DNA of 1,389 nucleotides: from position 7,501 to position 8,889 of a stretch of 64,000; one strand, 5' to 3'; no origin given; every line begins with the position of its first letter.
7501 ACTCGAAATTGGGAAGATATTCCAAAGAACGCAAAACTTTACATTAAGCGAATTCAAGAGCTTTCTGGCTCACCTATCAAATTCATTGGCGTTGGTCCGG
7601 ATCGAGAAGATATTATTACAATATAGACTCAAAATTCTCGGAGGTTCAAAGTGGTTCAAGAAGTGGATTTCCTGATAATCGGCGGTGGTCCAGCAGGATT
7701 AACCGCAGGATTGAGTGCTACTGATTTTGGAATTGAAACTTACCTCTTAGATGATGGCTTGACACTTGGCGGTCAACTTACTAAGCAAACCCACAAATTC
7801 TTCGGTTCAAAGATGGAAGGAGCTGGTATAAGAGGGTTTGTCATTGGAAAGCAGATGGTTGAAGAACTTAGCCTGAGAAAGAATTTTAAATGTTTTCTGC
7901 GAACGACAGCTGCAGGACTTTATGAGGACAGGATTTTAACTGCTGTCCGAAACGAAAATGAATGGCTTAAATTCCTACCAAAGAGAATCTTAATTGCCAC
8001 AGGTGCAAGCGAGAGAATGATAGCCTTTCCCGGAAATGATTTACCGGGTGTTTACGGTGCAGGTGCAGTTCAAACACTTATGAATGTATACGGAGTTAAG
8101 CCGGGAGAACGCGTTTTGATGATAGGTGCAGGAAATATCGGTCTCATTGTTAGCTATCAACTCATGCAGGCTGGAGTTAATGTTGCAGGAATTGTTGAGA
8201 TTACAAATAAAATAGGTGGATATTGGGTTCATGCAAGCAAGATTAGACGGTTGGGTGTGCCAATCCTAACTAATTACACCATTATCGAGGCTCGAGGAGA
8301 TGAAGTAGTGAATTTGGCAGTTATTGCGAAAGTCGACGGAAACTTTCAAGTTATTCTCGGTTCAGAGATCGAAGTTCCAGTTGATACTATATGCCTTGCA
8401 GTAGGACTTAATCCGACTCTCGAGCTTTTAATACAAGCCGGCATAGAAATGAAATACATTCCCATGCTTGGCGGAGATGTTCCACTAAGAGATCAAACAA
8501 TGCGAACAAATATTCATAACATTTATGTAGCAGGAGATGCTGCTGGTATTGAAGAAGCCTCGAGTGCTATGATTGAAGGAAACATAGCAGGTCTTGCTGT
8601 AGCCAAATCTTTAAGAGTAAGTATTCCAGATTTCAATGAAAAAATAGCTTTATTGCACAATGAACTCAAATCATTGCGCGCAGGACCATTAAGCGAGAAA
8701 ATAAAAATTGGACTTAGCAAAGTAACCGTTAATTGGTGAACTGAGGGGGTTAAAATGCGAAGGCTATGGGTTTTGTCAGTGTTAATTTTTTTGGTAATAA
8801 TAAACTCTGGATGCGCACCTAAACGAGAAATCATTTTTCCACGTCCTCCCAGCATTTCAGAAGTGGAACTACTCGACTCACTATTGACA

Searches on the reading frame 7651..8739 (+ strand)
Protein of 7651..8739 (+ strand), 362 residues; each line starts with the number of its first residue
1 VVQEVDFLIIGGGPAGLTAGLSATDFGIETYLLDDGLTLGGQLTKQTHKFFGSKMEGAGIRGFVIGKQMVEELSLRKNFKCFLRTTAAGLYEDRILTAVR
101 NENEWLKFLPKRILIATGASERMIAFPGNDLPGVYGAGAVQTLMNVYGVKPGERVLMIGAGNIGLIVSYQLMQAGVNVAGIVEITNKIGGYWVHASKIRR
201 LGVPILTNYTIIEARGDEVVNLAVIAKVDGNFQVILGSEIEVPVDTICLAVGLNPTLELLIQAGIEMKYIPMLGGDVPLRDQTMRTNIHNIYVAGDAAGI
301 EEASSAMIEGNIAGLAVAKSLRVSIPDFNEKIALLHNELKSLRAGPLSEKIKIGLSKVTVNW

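Call 83: search_protein_families(library=pfam, proteins=[window:7651-8739:+], max_evalue=0.00001)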
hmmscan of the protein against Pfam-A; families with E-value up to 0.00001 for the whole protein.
window:7651-8739:+ (362 aa): 5 families
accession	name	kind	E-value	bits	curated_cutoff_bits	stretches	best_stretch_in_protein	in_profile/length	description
PF07992.20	Pyr_redox_2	-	2.2e-33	116.4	26.1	1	6-310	2-291/291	Pyridine nucleotide-disulphide oxidoreductase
PF13738.12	Pyr_redox_3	-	3.9e-13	49.7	30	1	111-295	126-305/305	Pyridine nucleotide-disulphide oxidoreductase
PF12831.13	FAD_oxidored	-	1.7e-09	37.9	27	1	6-79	1-74/416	FAD dependent oxidoreductase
PF01134.28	GIDA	-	4.2e-07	29.8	22.1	0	7-44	2-29/391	Glucose inhibited division protein A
PF00070.33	Pyr_redox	-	8.9e-07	29.8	22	0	154-219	1-71/82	Pyridine nucleotide-disulphide oxidoreductase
